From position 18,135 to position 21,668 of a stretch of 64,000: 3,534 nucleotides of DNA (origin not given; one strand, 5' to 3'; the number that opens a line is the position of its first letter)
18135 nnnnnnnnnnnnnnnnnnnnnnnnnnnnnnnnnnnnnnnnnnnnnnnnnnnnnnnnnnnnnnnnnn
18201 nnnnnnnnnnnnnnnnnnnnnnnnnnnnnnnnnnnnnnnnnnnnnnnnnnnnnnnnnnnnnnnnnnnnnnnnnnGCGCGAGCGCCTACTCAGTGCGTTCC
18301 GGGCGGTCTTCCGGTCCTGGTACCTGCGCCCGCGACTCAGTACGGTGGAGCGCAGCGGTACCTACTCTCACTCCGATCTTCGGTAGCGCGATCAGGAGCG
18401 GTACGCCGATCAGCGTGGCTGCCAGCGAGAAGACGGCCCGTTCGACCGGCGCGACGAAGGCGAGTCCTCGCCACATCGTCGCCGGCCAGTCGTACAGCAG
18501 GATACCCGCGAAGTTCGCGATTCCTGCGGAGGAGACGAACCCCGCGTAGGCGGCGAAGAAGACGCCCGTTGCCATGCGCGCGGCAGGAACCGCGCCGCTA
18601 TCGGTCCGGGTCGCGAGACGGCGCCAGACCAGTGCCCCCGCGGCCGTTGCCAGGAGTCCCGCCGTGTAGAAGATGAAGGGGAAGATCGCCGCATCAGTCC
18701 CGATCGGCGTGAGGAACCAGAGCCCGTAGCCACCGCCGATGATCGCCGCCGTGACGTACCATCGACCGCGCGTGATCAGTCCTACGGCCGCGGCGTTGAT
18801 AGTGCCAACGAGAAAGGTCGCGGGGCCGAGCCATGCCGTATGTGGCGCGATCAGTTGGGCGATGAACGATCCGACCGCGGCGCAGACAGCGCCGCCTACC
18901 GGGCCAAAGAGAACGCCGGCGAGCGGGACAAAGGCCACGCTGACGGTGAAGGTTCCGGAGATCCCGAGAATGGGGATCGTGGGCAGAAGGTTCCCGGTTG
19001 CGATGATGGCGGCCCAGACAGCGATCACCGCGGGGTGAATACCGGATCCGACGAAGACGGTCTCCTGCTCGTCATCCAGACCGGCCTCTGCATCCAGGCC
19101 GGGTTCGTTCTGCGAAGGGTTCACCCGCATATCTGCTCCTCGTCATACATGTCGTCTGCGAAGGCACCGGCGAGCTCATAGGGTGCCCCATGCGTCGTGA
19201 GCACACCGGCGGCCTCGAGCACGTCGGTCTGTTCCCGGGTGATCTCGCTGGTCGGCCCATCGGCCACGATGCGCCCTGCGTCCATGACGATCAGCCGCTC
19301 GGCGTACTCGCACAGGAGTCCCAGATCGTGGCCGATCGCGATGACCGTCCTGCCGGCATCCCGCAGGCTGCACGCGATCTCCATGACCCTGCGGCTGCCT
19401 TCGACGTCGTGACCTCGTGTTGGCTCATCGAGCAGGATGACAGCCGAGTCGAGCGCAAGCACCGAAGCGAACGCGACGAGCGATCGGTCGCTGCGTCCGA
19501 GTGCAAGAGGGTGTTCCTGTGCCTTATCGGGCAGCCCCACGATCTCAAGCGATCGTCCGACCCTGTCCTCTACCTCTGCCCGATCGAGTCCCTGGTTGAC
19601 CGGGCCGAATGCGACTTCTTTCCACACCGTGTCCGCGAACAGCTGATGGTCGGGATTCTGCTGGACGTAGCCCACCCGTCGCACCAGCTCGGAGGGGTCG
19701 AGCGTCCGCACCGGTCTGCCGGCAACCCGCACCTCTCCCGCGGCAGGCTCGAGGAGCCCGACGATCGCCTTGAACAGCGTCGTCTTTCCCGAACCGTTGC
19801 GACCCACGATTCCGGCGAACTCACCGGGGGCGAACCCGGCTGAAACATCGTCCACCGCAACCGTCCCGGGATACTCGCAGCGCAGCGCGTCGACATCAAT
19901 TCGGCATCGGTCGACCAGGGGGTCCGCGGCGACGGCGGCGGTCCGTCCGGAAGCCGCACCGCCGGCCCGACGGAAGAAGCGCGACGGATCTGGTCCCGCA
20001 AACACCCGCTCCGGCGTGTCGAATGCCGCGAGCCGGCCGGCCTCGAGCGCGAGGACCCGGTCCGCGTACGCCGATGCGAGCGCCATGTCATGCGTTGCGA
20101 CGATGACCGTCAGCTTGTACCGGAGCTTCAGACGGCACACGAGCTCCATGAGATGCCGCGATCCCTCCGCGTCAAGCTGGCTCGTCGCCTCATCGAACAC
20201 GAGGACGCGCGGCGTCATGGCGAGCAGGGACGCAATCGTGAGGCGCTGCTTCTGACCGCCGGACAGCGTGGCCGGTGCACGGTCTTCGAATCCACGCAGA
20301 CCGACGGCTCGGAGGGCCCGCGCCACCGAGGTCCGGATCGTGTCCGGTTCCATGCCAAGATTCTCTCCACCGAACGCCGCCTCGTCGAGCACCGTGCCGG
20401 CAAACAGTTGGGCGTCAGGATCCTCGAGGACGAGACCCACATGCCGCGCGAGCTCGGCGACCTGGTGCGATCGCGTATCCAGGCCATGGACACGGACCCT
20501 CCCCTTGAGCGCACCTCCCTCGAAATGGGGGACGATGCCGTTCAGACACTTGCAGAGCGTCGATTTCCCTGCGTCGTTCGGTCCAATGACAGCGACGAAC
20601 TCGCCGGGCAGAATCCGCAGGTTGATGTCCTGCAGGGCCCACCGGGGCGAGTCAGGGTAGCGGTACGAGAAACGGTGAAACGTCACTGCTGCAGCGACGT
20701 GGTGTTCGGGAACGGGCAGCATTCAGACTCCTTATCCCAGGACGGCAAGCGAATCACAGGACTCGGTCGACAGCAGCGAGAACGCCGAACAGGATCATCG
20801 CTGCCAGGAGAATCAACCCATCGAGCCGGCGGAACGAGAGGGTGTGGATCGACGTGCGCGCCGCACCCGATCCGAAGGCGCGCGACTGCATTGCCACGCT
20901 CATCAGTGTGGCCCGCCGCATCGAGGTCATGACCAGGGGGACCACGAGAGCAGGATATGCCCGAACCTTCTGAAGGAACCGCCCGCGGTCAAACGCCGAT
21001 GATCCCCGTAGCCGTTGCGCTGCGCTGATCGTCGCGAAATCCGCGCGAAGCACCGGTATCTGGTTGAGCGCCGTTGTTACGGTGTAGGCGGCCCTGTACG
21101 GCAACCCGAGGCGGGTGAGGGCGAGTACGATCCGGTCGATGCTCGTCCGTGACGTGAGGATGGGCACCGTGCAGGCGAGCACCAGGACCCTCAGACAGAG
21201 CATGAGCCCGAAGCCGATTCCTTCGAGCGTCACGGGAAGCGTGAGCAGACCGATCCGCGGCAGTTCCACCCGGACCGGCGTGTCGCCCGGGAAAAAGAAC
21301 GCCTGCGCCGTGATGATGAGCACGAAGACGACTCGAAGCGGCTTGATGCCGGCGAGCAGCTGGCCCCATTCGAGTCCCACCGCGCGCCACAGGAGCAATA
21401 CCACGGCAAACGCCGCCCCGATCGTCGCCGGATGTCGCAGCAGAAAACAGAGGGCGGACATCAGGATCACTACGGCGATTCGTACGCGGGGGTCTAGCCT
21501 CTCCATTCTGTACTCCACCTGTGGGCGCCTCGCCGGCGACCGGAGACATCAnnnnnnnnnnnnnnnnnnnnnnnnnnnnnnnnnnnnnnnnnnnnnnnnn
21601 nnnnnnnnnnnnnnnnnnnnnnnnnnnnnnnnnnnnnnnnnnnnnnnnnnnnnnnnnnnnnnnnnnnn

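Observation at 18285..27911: Nine-gene operon coupling a folate C1 module to EtfBA and an ECF transporter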

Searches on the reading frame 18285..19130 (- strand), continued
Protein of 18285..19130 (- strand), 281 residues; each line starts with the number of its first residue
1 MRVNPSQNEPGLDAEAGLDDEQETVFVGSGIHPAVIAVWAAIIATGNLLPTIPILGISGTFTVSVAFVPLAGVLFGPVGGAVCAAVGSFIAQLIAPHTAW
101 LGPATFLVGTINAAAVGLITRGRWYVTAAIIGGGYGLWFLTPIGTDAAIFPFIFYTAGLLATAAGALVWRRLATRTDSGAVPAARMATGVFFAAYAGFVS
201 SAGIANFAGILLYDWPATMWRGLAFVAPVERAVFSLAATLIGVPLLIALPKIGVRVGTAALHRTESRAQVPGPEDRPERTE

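Call 70: find_encoding_contigs(protein=P0269, flank=8000, max_places=1)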
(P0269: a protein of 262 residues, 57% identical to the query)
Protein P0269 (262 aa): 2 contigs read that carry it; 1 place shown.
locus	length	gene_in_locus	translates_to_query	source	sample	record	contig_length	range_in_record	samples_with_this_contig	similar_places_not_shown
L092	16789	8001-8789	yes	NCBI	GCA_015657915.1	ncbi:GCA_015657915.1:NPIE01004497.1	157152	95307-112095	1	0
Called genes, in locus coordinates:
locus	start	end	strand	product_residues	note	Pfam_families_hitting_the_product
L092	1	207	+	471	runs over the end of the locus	PF00370:FGGY_N, PF02782:FGGY_C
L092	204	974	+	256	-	PF01791:DeoC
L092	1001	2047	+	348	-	PF08240:ADH_N, PF00107:ADH_zinc_N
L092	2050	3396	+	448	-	PF01547:SBP_bac_1, PF13416:SBP_bac_8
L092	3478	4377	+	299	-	PF00528:BPD_transp_1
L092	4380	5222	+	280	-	PF00528:BPD_transp_1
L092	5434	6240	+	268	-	PF02361:CbiQ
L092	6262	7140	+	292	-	PF00005:ABC_tran, PF02463:SMC_N, PF13304:AAA_21 (weak)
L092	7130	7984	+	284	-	PF00005:ABC_tran, PF02463:SMC_N (faint), PF13304:AAA_21 (faint)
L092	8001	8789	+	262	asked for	PF07155:ECF-ribofla_trS (weak)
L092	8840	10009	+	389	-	PF01546:Peptidase_M20, PF07687:M20_dimer (weak)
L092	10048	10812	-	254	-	PF00899:ThiF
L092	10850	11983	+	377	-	PF13353:Fer4_12 (faint), PF04055:Radical_SAM, PF13186:SPASM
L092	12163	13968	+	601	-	PF02730:AFOR_N, PF01314:AFOR_C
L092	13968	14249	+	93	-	PF02597:ThiS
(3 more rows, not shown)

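Call 90: predict_structure(alignment_id=A3)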
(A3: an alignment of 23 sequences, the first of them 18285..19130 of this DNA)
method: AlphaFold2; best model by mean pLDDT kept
length: 281 residues; sequences in the alignment: 23
mean_pLDDT: 84.9   pTM: 0.82
mean pLDDT of the five models: 84.9, 81.7, 81.5, 79.5, 78.7
residues with pLDDT >= 90: 167; 70-90: 72; 50-70: 19; < 50: 23
segments of 3 or more residues with pLDDT < 50: 1-5, 7-9, 15-28
pLDDT, mean of each block of 10 residues (from residue 1): 47 47 44 90 91 76 91 95 94 81 85 97 96 96 95 97 97 75 93 98 91 91 94 96 93 82 71 76 78
secondary structure, 60 per line:
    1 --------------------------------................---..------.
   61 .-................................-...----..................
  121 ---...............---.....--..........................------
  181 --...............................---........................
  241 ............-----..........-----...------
elements in order: H33-48 H63-94 H103-120 H124-138 H142-146 H149-174 H183-213 H217-252 H258-267

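Call 92: fold_search(model_id=the predicted structure, library=pdb)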
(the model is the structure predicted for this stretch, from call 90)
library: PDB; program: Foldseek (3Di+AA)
matches with E <= 10: 636; with E <= 0.001: 0
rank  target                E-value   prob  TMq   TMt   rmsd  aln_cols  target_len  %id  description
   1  4dve_A                1.0e-02  1.00  0.39  0.53   6.5       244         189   14  Crystal structure at 2.1 A of the S-component for biotin from an ECF-type ABC transporter (released 2012-08-29)
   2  4huq_S                1.7e-02  1.00  0.35  0.53   6.6       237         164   14  Crystal Structure of a transporter (released 2013-04-17)
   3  4dve_C                1.9e-02  1.00  0.40  0.56   5.2       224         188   14  Crystal structure at 2.1 A of the S-component for biotin from an ECF-type ABC transporter (released 2012-08-29)
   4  5edl                  4.5e-02  0.99  0.35  0.47   8.0       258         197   16  Crystal structure of an S-component of ECF transporter (released 2016-08-17)
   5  4z7f_A                7.7e-02  1.00  0.35  0.53   7.6       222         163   11  Crystal structure of FolT bound with folic acid (released 2015-07-29)
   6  5kc0                  8.9e-02  1.00  0.41  0.62   4.6       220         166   13  Crystal structure of TmRibU, hexagonal crystal form (released 2016-06-29)
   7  3rlb_A                8.9e-02  1.00  0.40  0.58   4.9       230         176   14  Crystal structure at 2.0 A of the S-component for thiamin from an ECF-type ABC transporter (released 2011-06-29)
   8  5kbw_B                9.7e-02  1.00  0.40  0.59   6.4       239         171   10  Crystal structure of TmRibU, the riboflavin-binding S subunit from the Thermotoga maritima ECF transporter (released 2016-06-29)
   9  4tkr_A                9.7e-02  0.99  0.38  0.52  10.2       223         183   12  Native-SAD phasing for ThiT from Listeria monocytogenes serovar. (released 2014-06-18)
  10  5kbw_A                1.2e-01  1.00  0.39  0.59   6.3       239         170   11  Crystal structure of TmRibU, the riboflavin-binding S subunit from the Thermotoga maritima ECF transporter (released 2016-06-29)
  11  4z7f_C                1.3e-01  1.00  0.37  0.57   5.8       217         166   12  Crystal structure of FolT bound with folic acid (released 2015-07-29)
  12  5jsz_C                1.4e-01  1.00  0.40  0.62   5.1       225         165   11  Folate ECF transporter: apo state (released 2016-05-18)
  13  6zg3_C                1.4e-01  0.99  0.42  0.54   5.8       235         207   17  the structure of ECF PanT transporter in a complex with a nanobody (released 2021-03-03)
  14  7nnt_C                1.7e-01  1.00  0.41  0.64   5.2       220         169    9  Cryo-EM structure of the folate-specific ECF transporter complex in DDM micelles (released 2021-08-18)
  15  4tkr_B                1.8e-01  0.99  0.39  0.56   9.6       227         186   13  Native-SAD phasing for ThiT from Listeria monocytogenes serovar. (released 2014-06-18)
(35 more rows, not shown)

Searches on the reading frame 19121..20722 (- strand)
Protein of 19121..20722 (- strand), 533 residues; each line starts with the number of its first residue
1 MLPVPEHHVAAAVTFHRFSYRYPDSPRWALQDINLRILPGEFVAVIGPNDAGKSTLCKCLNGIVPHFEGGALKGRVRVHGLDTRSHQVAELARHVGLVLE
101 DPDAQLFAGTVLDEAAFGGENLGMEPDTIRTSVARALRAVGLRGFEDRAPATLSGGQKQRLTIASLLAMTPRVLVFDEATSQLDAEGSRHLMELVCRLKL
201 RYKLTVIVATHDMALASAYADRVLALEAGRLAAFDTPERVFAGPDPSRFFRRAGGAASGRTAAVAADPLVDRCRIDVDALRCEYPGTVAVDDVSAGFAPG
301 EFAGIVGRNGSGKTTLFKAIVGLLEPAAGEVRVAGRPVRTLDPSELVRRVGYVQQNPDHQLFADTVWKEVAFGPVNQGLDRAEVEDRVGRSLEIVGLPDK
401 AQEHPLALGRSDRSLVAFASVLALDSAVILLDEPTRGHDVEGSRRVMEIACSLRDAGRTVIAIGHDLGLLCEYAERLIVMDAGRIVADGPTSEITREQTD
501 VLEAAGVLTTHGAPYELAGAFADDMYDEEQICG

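Call 3: search_protein_families(library=pfam, proteins=[window:19121-20722:-])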
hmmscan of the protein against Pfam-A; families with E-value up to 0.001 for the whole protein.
window:19121-20722:- (533 aa): 13 families
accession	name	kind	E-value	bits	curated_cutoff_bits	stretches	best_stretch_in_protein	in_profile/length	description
PF00005.33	ABC_tran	-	7.2e-51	172.8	25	2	30-181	1-137/137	ABC transporter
PF13304.12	AAA_21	-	6.2e-19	69.6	27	2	302-325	1-24/304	AAA domain, putative AbiEii toxin, Type IV TA system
PF02463.25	SMC_N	-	4.4e-13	49.6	40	2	301-433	25-166/220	RecF/RecN/SMC N terminal domain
PF13476.12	AAA_23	-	6.9e-08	33.8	27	0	304-321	23-40/201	AAA domain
PF13555.12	AAA_29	-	1.4e-07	31.6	27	0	303-328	25-50/61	P-loop containing region of AAA domain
PF13401.12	AAA_22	-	2.2e-06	28.5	27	0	42-197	7-107/130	AAA domain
PF01926.29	MMR_HSR1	-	2.4e-06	28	21.9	0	303-346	2-39/113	50S ribosome-binding GTPase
PF13175.12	AAA_15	-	1.8e-05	25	32.1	0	305-325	28-48/374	AAA ATPase domain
PF13558.12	SbcC_Walker_B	-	4e-05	24.2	27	0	151-195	31-88/90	SbcC/RAD50-like, Walker B motif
PF13514.12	AAA_27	-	0.00011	22.3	22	0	39-61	25-47/206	AAA domain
PF13481.12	AAA_25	-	0.00013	22.1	27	0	22-57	18-50/195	AAA domain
PF00004.35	AAA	-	0.00077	20.4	21.2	0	305-347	3-35/131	ATPase family associated with various cellular activities (AAA)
PF13604.12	AAA_30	-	0.001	19.3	27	0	302-334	20-52/191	AAA domain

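Call 4: search_protein_families(library=ncbifam, proteins=[window:19121-20722:-])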
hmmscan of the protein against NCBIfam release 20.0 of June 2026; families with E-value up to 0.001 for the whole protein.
window:19121-20722:- (533 aa): 190 families (the best 25 are shown)
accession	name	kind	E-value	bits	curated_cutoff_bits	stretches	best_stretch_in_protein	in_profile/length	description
TIGR04520.1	ECF_ATPase_1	equivalog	2.2e-120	401.1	315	2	14-242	2-225/269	energy-coupling factor transporter ATPase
TIGR04521.1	ECF_ATPase_2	equivalog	5.7e-115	383.2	330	2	15-242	3-234/279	energy-coupling factor transporter ATPase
NF010156.0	PRK13635.1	equivalog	2.9e-104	348.1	392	2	13-242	6-229/279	energy-coupling factor ABC transporter ATP-binding protein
NF010171.0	PRK13652.1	equivalog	3e-100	334.9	476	2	18-245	9-230/277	cobalt transporter ATP-binding subunit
NF010155.0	PRK13634.1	equivalog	2.2e-95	319.3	413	2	13-245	3-238/290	energy-coupling factor ABC transporter ATP-binding protein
NF010158.0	PRK13637.1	equivalog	1.6e-93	312.9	390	2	27-242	20-234/287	energy-coupling factor transporter ATPase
TIGR01166.1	cbiO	subfamily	4.8e-93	309.9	211.8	2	22-216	1-190/190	cobalt ABC transporter, ATP-binding protein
NF010157.0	PRK13636.1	equivalog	9.4e-91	303.9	463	2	16-243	9-232/285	cobalt transporter ATP-binding subunit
NF010167.0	PRK13648.1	subfamily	4.7e-80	268.8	241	2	12-242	7-231/269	energy-coupling factor transporter ATPase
NF010170.0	PRK13651.1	equivalog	5.2e-79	265.4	432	3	345-499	102-257/308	cobalt transporter ATP-binding subunit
NF010068.0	PRK13548.1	equivalog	4.7e-78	261.9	261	2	27-242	18-232/261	heme ABC transporter ATP-binding protein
TIGR03375.1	type_I_sec_LssB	subfamily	1.2e-73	248.5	693.1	2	275-498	466-692/696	type I secretion system permease/ATPase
NF010166.0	PRK13646.1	equivalog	2.4e-73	246.9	458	2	13-242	3-235/286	energy-coupling factor transporter ATPase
TIGR02673.1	FtsE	equivalog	1.3e-72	244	264.85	2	13-230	2-214/214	cell division ATP-binding protein FtsE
NF010153.0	PRK13631.1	equivalog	3.8e-70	236.4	463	2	266-498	13-267/320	cobalt transporter ATP-binding subunit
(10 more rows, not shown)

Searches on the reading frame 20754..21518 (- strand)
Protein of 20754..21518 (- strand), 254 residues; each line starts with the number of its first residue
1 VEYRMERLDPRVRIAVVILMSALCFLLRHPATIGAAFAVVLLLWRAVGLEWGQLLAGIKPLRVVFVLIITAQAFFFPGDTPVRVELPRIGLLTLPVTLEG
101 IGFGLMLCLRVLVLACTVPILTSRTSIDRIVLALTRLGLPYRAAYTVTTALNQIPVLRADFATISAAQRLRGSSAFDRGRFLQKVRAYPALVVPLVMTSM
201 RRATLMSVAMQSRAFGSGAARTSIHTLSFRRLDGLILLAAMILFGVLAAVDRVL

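Call 3: search_protein_families(library=pfam, proteins=[window:20754-21518:-])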
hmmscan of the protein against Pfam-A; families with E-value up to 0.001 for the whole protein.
window:20754-21518:- (254 aa): 1 family
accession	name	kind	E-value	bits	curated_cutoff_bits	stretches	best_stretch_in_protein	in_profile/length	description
PF02361.21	CbiQ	-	7.4e-24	85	25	1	6-217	6-210/216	Cobalt transport protein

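Call 4: search_protein_families(library=ncbifam, proteins=[window:20754-21518:-])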
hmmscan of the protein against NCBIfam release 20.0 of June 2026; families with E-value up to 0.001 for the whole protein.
window:20754-21518:- (254 aa): 1 family
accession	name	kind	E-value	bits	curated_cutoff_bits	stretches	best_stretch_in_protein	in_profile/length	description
TIGR02454.1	ECF_T_CbiQ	equivalog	9e-16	58.3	111.8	1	8-213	1-200/200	cobalt ECF transporter T component CbiQ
